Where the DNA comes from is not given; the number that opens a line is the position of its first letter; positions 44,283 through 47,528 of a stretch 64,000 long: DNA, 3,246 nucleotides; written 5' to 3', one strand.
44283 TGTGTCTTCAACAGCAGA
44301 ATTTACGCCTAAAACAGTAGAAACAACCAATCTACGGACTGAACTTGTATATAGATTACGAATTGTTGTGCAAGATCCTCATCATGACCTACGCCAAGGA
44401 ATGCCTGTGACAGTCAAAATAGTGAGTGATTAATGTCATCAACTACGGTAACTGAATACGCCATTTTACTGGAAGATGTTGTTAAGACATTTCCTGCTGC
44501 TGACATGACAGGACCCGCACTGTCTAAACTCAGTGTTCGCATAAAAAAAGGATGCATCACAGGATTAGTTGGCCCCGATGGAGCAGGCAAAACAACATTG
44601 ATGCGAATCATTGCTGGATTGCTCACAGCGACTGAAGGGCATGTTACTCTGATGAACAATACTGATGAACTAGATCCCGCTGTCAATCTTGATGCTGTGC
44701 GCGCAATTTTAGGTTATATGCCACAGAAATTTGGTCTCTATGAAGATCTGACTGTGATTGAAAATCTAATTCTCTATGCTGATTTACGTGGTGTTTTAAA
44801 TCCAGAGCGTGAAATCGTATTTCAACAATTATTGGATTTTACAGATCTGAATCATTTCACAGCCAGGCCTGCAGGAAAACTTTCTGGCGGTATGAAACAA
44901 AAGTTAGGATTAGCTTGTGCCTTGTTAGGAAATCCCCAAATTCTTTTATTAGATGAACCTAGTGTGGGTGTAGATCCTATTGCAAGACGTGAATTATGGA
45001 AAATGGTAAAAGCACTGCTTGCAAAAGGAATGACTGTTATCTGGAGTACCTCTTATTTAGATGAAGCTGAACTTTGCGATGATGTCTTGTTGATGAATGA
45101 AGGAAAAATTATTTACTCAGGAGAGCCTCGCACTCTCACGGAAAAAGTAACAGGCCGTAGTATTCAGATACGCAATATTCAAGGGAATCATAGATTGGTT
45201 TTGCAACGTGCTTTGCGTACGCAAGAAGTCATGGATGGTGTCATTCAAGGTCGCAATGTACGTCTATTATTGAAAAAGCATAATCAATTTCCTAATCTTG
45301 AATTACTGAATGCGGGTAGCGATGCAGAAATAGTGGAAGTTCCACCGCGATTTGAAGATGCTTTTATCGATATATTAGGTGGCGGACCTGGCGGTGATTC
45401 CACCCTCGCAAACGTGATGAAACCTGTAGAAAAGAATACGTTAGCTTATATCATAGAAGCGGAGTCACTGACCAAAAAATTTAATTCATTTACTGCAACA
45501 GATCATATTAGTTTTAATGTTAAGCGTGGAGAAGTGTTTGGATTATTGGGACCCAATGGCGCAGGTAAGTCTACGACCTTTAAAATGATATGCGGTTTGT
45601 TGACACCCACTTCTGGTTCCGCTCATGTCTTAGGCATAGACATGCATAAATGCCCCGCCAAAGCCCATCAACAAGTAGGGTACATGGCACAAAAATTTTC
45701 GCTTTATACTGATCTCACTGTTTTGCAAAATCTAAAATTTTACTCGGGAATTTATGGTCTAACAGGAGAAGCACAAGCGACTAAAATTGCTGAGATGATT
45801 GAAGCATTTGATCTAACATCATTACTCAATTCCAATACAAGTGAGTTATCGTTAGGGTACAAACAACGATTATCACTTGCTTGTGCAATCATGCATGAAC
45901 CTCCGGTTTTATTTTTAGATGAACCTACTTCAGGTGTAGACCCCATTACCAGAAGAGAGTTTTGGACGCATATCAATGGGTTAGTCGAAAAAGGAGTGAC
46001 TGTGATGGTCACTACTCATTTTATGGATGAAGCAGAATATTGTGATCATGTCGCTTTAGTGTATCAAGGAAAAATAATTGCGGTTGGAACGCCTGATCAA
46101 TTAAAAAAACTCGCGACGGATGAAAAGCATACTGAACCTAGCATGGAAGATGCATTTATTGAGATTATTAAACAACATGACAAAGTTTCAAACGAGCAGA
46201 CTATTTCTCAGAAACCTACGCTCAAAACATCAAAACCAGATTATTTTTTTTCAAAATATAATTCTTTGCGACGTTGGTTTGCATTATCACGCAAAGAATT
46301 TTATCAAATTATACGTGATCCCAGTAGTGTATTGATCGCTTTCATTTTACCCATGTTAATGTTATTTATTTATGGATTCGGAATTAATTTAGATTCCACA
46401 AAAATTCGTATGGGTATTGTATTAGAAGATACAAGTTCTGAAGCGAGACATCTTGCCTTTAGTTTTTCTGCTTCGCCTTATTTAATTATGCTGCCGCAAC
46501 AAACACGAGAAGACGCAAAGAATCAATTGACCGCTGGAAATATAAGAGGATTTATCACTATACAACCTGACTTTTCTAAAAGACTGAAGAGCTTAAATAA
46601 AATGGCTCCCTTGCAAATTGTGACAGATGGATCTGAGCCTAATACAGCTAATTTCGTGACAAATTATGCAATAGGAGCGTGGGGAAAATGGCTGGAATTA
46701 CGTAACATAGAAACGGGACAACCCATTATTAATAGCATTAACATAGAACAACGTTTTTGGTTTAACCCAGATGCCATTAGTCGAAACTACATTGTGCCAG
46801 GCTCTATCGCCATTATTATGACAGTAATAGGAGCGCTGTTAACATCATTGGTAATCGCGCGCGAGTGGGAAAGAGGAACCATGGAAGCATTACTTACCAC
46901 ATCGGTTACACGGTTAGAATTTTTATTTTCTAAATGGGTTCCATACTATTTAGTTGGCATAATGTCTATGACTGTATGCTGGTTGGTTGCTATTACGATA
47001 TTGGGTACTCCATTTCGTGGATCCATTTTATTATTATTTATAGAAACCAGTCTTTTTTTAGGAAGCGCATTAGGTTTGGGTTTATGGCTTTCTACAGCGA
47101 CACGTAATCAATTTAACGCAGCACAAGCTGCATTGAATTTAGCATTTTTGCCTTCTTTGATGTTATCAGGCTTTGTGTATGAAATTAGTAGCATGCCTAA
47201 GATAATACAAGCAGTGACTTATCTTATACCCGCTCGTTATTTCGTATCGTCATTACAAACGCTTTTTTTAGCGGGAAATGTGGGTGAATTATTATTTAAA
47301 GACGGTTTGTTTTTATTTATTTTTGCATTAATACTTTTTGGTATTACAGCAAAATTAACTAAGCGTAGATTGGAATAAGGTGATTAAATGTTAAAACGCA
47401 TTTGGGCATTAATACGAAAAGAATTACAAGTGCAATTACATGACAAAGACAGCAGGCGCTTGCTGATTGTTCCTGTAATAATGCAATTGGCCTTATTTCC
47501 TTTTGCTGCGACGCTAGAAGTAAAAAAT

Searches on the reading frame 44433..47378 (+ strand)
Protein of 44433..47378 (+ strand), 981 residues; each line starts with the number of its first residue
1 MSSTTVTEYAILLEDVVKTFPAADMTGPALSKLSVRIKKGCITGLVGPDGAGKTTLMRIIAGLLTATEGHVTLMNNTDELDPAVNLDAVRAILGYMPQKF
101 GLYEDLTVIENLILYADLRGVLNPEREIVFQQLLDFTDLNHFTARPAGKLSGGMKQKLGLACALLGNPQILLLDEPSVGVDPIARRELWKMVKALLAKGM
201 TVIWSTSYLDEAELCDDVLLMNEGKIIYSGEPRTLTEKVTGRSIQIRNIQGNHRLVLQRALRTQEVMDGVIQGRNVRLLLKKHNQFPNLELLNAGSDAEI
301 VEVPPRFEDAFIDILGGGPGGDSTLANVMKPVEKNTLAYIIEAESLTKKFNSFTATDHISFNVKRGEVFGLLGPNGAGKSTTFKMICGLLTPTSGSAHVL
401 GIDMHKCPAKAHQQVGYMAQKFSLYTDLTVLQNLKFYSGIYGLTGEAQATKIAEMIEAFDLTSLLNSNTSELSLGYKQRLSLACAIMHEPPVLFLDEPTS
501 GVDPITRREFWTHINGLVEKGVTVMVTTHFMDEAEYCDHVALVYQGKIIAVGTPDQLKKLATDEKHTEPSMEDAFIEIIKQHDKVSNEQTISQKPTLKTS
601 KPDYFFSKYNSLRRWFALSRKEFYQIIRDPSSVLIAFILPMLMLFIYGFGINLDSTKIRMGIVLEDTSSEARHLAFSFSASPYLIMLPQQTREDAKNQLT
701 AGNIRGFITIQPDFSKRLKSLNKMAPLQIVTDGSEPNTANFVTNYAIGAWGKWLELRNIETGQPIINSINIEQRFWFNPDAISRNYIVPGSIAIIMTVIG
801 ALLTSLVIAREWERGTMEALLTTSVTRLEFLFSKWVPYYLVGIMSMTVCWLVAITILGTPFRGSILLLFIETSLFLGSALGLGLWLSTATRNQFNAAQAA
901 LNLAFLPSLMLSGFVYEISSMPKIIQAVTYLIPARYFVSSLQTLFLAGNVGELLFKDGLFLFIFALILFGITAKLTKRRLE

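Call 3: search_protein_families(library=pfam, proteins=[window:44433-47378:+])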
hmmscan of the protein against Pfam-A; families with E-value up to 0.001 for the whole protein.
window:44433-47378:+ (981 aa): 14 families
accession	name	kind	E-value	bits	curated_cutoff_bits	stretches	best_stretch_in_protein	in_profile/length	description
PF00005.33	ABC_tran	-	1.9e-65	220.1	25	2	357-500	2-137/137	ABC transporter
PF12698.13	ABC2_membrane_3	-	4.6e-36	125.1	31.6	1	633-973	4-346/347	ABC-2 family transporter protein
PF01061.29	ABC2_membrane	-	7.6e-25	88.1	26.9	1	760-945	24-210/211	ABC-2 type transporter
PF12679.13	ABC2_membrane_2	-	2.7e-20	73.2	27.2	1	617-938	2-236/283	ABC-2 family transporter protein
PF13304.12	AAA_21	-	1.8e-17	64.8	27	1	143-203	231-294/304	AAA domain, putative AbiEii toxin, Type IV TA system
PF13476.12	AAA_23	-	3.7e-07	31.4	27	1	348-392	5-45/201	AAA domain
PF13555.12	AAA_29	-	1.1e-06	28.7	27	0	360-394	16-50/61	P-loop containing region of AAA domain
PF12730.13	ABC2_membrane_4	-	6.9e-06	26.6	27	1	786-916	50-175/179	ABC-2 family transporter protein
PF25199.1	nSTAND_NTPase5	-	8.8e-06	26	34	0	364-405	39-79/145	Novel STAND NTPase 5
PF00004.35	AAA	-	6.6e-05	23.8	21.2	0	45-65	3-23/131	ATPase family associated with various cellular activities (AAA)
PF02702.23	KdpD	-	0.00013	21.9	26.1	0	152-206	67-121/210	Osmosensitive K+ channel His kinase sensor domain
PF13604.12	AAA_30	-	0.00017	21.8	27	0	42-76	20-54/191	AAA domain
PF02463.25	SMC_N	-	0.00041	20.3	40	0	348-395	8-53/220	RecF/RecN/SMC N terminal domain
PF03193.22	RsgA_GTPase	-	0.00079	19.7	30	0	18-69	85-135/174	RsgA GTPase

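Call 4: search_protein_families(library=ncbifam, proteins=[window:44433-47378:+])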
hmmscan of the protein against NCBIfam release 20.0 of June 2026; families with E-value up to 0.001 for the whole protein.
window:44433-47378:+ (981 aa): 198 families (the best 25 are shown)
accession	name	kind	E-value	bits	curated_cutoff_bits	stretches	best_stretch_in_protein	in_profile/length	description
NF033858.1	ABC2_perm_RbbA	equivalog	4e-225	749.7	1050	2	305-978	231-906/909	ribosome-associated ATPase/putative transporter RbbA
TIGR01188.1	drrA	subfamily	1e-133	445.3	312.45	2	348-568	1-223/302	daunorubicin resistance ABC transporter, ATP-binding protein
NF010059.0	PRK13536.1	equivalog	9.4e-101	336.9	549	2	326-557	29-261/342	nodulation factor ABC transporter ATP-binding protein NodI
TIGR03522.1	GldA_ABC_ATP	equivalog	6.9e-100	334.4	402.6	2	341-592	3-254/301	gliding motility-associated ABC transporter ATP-binding subunit GldA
NF010060.0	PRK13537.1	equivalog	2.7e-99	332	521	2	336-557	11-233/314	nodulation factor ABC transporter ATP-binding protein NodI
TIGR03864.1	PQQ_ABC_ATP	hypoth_equivalog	2.9e-99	331.3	302.25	2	341-560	2-222/236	ABC transporter, ATP-binding subunit, PQQ-dependent alcohol dehydrogenase system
TIGR01288.1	nodI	equivalog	5e-93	311.4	424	2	341-557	5-222/303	nodulation factor ABC transporter ATP-binding protein NodI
TIGR03740.1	galliderm_ABC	subfamily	5.5e-89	297.7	309.75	2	342-552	2-206/223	lantibiotic protection ABC transporter ATP-binding subunit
TIGR04406.1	LPS_export_lptB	equivalog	1.6e-88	296.1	240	2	341-557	2-222/239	LPS export ABC transporter ATP-binding protein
TIGR00968.1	3a0106s01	subfamily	2.9e-76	256.1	342.75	2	342-559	2-220/237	sulfate ABC transporter ATP-binding protein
TIGR01257.1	rim_protein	equivalog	2.8e-75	253.3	4012.85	2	14-237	932-1149/2272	rim ABC transporter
TIGR01186.1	proV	subfamily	2e-73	247.6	326.6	2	354-568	7-228/363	betaine/proline/choline family ABC transporter ATP-binding protein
TIGR04520.1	ECF_ATPase_1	equivalog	1.1e-72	244.7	315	2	343-559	3-225/269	energy-coupling factor transporter ATPase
TIGR03265.1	PhnT2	equivalog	6.8e-72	242.6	457.7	2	341-557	5-222/353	putative 2-aminoethylphosphonate ABC transporter ATP-binding protein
TIGR04521.1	ECF_ATPase_2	equivalog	1.7e-71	240.6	330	2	352-572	17-250/279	energy-coupling factor transporter ATPase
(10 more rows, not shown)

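Call 8: find_homologous_proteins(query=window:44433-47378:+)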
Query window:44433-47378:+ (981 aa): 8000 proteins with E <= 0.001 among 8000 candidates; the best 120 are listed.
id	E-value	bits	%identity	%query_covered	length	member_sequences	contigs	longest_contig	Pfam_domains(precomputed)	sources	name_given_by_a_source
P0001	0.0e+0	1678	75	100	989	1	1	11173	PF12679.14,PF01061.30,PF00005.34,PF13555.13,PF12698.14,PF13304.13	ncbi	-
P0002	0.0e+0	1649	75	99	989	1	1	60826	PF12679.14,PF01061.30,PF00005.34,PF13476.13,PF13555.13,PF12698.14,PF13304.13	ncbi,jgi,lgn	-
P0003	0.0e+0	1627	74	99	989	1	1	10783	PF12679.14,PF01061.30,PF00005.34,PF12698.14,PF13304.13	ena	-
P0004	0.0e+0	1623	74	99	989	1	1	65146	PF12679.14,PF01061.30,PF00005.34,PF13555.13,PF12698.14,PF13304.13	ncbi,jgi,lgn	-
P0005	0.0e+0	1615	73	99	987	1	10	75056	PF12679.14,PF01061.30,PF00005.34,PF13476.13,PF13555.13,PF12698.14,PF13304.13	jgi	jgi:ABC-type multidrug transport system ATPase subunit/ABC-type multidrug transport system permease 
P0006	0.0e+0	1532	69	100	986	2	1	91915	PF12679.14,PF01061.30,PF00005.34,PF13476.13,PF13555.13,PF12730.14,PF12698.14,PF13304.13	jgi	jgi:ABC-type multidrug transport system ATPase subunit/ABC-type multidrug transport system permease 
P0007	0.0e+0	1520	69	99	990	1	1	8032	PF12679.14,PF01061.30,PF00005.34,PF13476.13,PF13555.13,PF12730.14,PF12698.14,PF13304.13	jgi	-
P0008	0.0e+0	1515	69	99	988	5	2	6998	PF12679.14,PF01061.30,PF00005.34,PF13476.13,PF12730.14,PF12698.14,PF13304.13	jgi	jgi:ABC-type multidrug transport system ATPase subunit/ABC-type multidrug transport system permease 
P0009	0.0e+0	1507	68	99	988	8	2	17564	PF12679.14,PF01061.30,PF00005.34,PF12730.14,PF12698.14,PF13304.13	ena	-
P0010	0.0e+0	1496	67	99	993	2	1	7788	PF12679.14,PF01061.30,PF00005.34,PF13555.13,PF12730.14,PF12698.14,PF13304.13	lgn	-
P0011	0.0e+0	1490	68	99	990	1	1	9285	PF12679.14,PF01061.30,PF00005.34,PF13555.13,PF12730.14,PF12698.14,PF25199.2,PF13304.13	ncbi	ncbi:MAG: ATP-binding cassette domain-containing protein [Legionellales bacterium]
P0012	0.0e+0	1486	66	100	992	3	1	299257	PF12679.14,PF01061.30,PF00005.34,PF13555.13,PF12730.14,PF12698.14,PF13304.13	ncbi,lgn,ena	-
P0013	0.0e+0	1485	67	99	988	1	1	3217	PF12679.14,PF01061.30,PF00005.34,PF13555.13,PF12730.14,PF12698.14,PF13304.13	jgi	-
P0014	0.0e+0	1474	66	99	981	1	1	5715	PF12679.14,PF01061.30,PF00005.34,PF13476.13,PF13555.13,PF12730.14,PF12698.14,PF13304.13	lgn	-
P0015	0.0e+0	1473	68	99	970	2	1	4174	PF12679.14,PF01061.30,PF00005.34,PF13476.13,PF13555.13,PF12730.14,PF12698.14,PF13304.13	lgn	-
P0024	0.0e+0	1394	64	99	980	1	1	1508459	PF12679.14,PF01061.30,PF00005.34,PF13476.13,PF13555.13,PF12730.14,PF12698.14,PF25199.2,PF13304.13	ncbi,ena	-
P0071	1.1e-268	912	59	58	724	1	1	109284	PF12679.14,PF01061.30,PF00005.34,PF13555.13,PF12698.14,PF13304.13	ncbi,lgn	ncbi:TPA: ATP-binding cassette domain-containing protein [Escherichia coli]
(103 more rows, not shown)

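Call 9: find_encoding_contigs(protein=P0002, flank=10000, max_places=2)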
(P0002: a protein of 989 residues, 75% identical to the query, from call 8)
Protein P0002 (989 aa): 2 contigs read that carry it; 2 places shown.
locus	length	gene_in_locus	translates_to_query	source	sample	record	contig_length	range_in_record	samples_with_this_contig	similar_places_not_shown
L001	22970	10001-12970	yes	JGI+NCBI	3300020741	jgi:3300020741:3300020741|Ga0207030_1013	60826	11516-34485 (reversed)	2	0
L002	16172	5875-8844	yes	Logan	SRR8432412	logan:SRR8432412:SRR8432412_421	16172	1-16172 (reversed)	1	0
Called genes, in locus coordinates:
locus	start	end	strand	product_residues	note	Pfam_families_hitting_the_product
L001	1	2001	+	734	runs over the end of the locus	PF00676:E1_dh, PF02779:Transket_pyr, PF02780:Transketolase_C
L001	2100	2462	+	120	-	-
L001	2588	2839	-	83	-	-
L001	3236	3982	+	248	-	PF00106:adh_short, PF01370:Epimerase (weak), PF08659:KR, PF16363:GDP_Man_Dehyd (faint), PF13561:adh_short_C2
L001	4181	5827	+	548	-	PF07167:PhaC_N, PF00561:Abhydrolase_1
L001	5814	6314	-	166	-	PF01575:MaoC_dehydratas, PF13452:FAS1_DH_region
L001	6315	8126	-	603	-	PF12551:PHBC_N, PF07167:PhaC_N, PF00561:Abhydrolase_1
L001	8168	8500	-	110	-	PF09361:Phasin_2 (weak)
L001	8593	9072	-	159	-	PF07879:PHB_acc_N, PF05233:PHB_acc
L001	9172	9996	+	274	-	PF25917:BSH_RND, PF25973:BSH_CzcB (faint), PF25881:HH_YBHG (weak), PF25885:HH_EMRA, PF25893:HH_CzcB (weak), PF25954:Beta-barrel_RND_2, PF25990:Beta-barrel_YknX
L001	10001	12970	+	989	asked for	PF00005:ABC_tran, PF13476:AAA_23 (faint), PF13555:AAA_29 (faint), PF13304:AAA_21 (weak), PF00005:ABC_tran, PF12679:ABC2_membrane_2, PF12698:ABC2_membrane_3, PF01061:ABC2_membrane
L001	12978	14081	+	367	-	PF12679:ABC2_membrane_2, PF12698:ABC2_membrane_3, PF01061:ABC2_membrane, PF12730:ABC2_membrane_4 (weak)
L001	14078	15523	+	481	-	PF02321:OEP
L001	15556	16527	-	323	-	PF13439:Glyco_transf_4, PF13579:Glyco_trans_4_4 (faint), PF00534:Glycos_transf_1, PF13692:Glyco_trans_1_4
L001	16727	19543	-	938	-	-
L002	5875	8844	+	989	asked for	PF00005:ABC_tran, PF13476:AAA_23 (faint), PF13555:AAA_29 (faint), PF13304:AAA_21 (weak), PF00005:ABC_tran, PF12679:ABC2_membrane_2, PF12698:ABC2_membrane_3, PF01061:ABC2_membrane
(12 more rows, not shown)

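Call 10: find_encoding_contigs(protein=P0012, flank=10000, max_places=2)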
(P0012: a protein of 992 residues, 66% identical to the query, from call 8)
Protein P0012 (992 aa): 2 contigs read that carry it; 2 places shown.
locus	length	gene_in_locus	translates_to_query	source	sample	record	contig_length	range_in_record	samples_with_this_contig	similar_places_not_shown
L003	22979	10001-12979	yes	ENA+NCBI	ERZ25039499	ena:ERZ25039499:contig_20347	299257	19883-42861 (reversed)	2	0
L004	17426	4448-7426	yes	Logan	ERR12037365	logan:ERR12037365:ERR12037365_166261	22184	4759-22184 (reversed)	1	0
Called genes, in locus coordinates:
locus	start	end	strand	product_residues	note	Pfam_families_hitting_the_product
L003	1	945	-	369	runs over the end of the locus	PF08240:ADH_N, PF00107:ADH_zinc_N, PF13602:ADH_zinc_N_2 (weak)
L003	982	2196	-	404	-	PF01906:YbjQ_1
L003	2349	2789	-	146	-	-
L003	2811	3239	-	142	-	-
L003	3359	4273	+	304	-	PF01728:FtsJ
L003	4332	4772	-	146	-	-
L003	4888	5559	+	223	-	PF01222:ERG4_ERG24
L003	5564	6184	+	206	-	PF01222:ERG4_ERG24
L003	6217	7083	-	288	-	PF10613:Lig_chan-Glu_bd, PF00497:SBP_bac_3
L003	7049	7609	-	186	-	-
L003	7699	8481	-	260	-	PF06167:Peptidase_M90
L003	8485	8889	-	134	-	PF12616:DUF3775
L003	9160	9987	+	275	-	PF25917:BSH_RND, PF25973:BSH_CzcB (faint), PF25881:HH_YBHG, PF25885:HH_EMRA (weak), PF25954:Beta-barrel_RND_2 (weak), PF25990:Beta-barrel_YknX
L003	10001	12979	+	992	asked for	PF00005:ABC_tran, PF13304:AAA_21 (faint), PF13555:AAA_29 (faint), PF00005:ABC_tran, PF12679:ABC2_membrane_2, PF12698:ABC2_membrane_3, PF01061:ABC2_membrane, PF12730:ABC2_membrane_4 (weak)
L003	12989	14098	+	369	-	PF12679:ABC2_membrane_2, PF12698:ABC2_membrane_3, PF01061:ABC2_membrane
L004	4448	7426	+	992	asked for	PF00005:ABC_tran, PF13304:AAA_21 (faint), PF13555:AAA_29 (faint), PF00005:ABC_tran, PF12679:ABC2_membrane_2, PF12698:ABC2_membrane_3, PF01061:ABC2_membrane, PF12730:ABC2_membrane_4 (weak)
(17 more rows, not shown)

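Call 11: find_encoding_contigs(protein=P0024, flank=10000, max_places=2)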
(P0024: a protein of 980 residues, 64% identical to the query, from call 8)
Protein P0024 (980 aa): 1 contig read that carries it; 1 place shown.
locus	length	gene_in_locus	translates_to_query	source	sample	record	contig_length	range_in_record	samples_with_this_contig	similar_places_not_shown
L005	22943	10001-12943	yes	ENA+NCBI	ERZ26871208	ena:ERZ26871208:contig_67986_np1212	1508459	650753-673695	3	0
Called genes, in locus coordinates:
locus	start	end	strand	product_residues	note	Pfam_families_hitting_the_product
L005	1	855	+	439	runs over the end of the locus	PF00067:p450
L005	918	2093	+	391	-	PF13506:Glyco_transf_21, PF00535:Glycos_transf_2, PF10111:Glyco_tranf_2_2 (weak), PF13641:Glyco_tranf_2_3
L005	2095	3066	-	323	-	PF00355:Rieske, PF19298:KshA_C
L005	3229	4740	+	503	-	PF01565:FAD_binding_4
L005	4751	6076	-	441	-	PF00067:p450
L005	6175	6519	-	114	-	-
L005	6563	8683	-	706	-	PF00027:cNMP_binding, PF04324:Fer2_BFD, PF00175:NAD_binding_1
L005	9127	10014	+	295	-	PF25917:BSH_RND, PF25881:HH_YBHG (weak), PF25954:Beta-barrel_RND_2, PF25990:Beta-barrel_YknX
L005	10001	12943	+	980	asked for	PF00005:ABC_tran, PF13476:AAA_23 (faint), PF00005:ABC_tran, PF13304:AAA_21 (weak), PF12679:ABC2_membrane_2, PF12698:ABC2_membrane_3, PF01061:ABC2_membrane, PF12730:ABC2_membrane_4 (weak), +2 more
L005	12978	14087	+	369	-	PF12679:ABC2_membrane_2, PF12698:ABC2_membrane_3, PF01061:ABC2_membrane, PF12730:ABC2_membrane_4 (weak)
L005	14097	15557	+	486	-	PF02321:OEP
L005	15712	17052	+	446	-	PF00067:p450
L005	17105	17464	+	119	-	PF07883:Cupin_2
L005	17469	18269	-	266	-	PF00561:Abhydrolase_1, PF12697:Abhydrolase_6 (weak), PF12146:Hydrolase_4 (faint)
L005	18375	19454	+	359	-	PF00704:Glyco_hydro_18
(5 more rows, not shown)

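Call 24: find_encoding_contigs(protein=P0004, flank=10000, max_places=1)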
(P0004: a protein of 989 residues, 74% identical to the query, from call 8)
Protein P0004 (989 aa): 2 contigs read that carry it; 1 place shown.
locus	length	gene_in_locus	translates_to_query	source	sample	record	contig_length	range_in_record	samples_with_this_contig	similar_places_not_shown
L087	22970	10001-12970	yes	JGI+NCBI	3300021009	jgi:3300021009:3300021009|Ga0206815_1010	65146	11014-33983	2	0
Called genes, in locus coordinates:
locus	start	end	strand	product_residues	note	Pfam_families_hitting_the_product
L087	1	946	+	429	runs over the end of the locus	PF00083:Sugar_tr, PF07690:MFS_1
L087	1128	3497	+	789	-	PF00069:Pkinase, PF07714:PK_Tyr_Ser-Thr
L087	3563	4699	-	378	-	PF00112:Peptidase_C1 (faint)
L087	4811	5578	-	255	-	PF01522:Polysacc_deac_1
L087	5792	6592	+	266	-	-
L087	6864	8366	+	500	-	-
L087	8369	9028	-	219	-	PF00258:Flavodoxin_1 (faint), PF02525:Flavodoxin_2 (weak), PF03358:FMN_red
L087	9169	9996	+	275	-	PF25917:BSH_RND, PF25973:BSH_CzcB (weak), PF25881:HH_YBHG (weak), PF25885:HH_EMRA (weak), PF25954:Beta-barrel_RND_2, PF25990:Beta-barrel_YknX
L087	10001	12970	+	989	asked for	PF00005:ABC_tran, PF13555:AAA_29 (faint), PF13304:AAA_21 (weak), PF00005:ABC_tran, PF12679:ABC2_membrane_2, PF12698:ABC2_membrane_3, PF01061:ABC2_membrane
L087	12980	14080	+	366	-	PF12679:ABC2_membrane_2, PF12698:ABC2_membrane_3, PF01061:ABC2_membrane, PF12730:ABC2_membrane_4 (weak)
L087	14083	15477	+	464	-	PF02321:OEP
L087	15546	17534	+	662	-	-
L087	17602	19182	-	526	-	-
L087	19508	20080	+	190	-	PF03734:YkuD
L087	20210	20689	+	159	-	-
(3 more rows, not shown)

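Call 25: find_encoding_contigs(protein=P0005, flank=10000, max_places=1)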
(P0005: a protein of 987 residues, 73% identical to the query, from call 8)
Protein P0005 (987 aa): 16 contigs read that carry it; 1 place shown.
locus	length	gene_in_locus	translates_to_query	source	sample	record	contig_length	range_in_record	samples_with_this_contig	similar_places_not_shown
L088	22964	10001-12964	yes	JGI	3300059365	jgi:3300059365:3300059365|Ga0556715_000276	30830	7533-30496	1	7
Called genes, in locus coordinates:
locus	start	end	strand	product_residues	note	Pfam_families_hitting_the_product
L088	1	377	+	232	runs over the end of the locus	PF13085:Fer2_3, PF13237:Fer4_10 (weak), PF13183:Fer4_8, PF13534:Fer4_17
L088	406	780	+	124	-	PF01127:Sdh_cyt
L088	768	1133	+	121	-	PF01127:Sdh_cyt (weak)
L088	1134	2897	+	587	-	PF00890:FAD_binding_2, PF03486:HI0933_like (faint), PF02910:Succ_DH_flav_C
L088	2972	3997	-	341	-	PF14226:DIOX_N, PF03171:2OG-FeII_Oxy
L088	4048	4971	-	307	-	PF00892:EamA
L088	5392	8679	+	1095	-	PF13582:Reprolysin_3 (faint), PF13688:Reprolysin_5, PF05548:Peptidase_M11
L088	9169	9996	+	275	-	PF25917:BSH_RND, PF25973:BSH_CzcB (weak), PF25881:HH_YBHG (weak), PF25885:HH_EMRA (weak), PF25954:Beta-barrel_RND_2, PF25990:Beta-barrel_YknX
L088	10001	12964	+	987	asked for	PF00005:ABC_tran, PF13304:AAA_21 (faint), PF13476:AAA_23 (faint), PF13555:AAA_29 (faint), PF00005:ABC_tran, PF12679:ABC2_membrane_2, PF12698:ABC2_membrane_3, PF01061:ABC2_membrane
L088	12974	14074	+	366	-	PF12679:ABC2_membrane_2, PF12698:ABC2_membrane_3, PF01061:ABC2_membrane, PF12730:ABC2_membrane_4 (weak)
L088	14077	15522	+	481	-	PF02321:OEP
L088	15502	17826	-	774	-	PF03173:CHB_HEX (weak), PF02838:Glyco_hydro_20b, PF00728:Glyco_hydro_20, PF03174:CHB_HEX_C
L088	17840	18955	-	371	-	-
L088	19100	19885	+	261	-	PF00378:ECH_1, PF16113:ECH_2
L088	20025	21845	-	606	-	PF04134:DCC1-like, PF06762:LMF1, PF25179:LMF1_C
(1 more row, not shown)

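Call 26: find_encoding_contigs(protein=P0001, flank=10000, max_places=1)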
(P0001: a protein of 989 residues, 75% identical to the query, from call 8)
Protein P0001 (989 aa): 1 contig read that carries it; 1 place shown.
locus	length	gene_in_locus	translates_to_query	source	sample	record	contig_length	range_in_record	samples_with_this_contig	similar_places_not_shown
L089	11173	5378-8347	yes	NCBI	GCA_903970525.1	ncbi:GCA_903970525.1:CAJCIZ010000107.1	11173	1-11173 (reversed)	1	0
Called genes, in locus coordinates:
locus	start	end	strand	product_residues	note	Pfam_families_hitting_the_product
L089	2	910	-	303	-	?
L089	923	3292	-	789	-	PF09364:XFP_N, PF03894:XFP, PF09363:XFP_C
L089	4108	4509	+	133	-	-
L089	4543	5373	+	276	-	PF25917:BSH_RND, PF25881:HH_YBHG (weak), PF25885:HH_EMRA (weak), PF25893:HH_CzcB (faint), PF25954:Beta-barrel_RND_2, PF25990:Beta-barrel_YknX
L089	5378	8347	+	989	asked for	PF00005:ABC_tran, PF13555:AAA_29 (faint), PF13304:AAA_21 (weak), PF00005:ABC_tran, PF12679:ABC2_membrane_2, PF12698:ABC2_membrane_3, PF01061:ABC2_membrane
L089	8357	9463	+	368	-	PF12679:ABC2_membrane_2, PF12698:ABC2_membrane_3, PF01061:ABC2_membrane, PF12730:ABC2_membrane_4 (weak)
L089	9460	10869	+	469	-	PF02321:OEP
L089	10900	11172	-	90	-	?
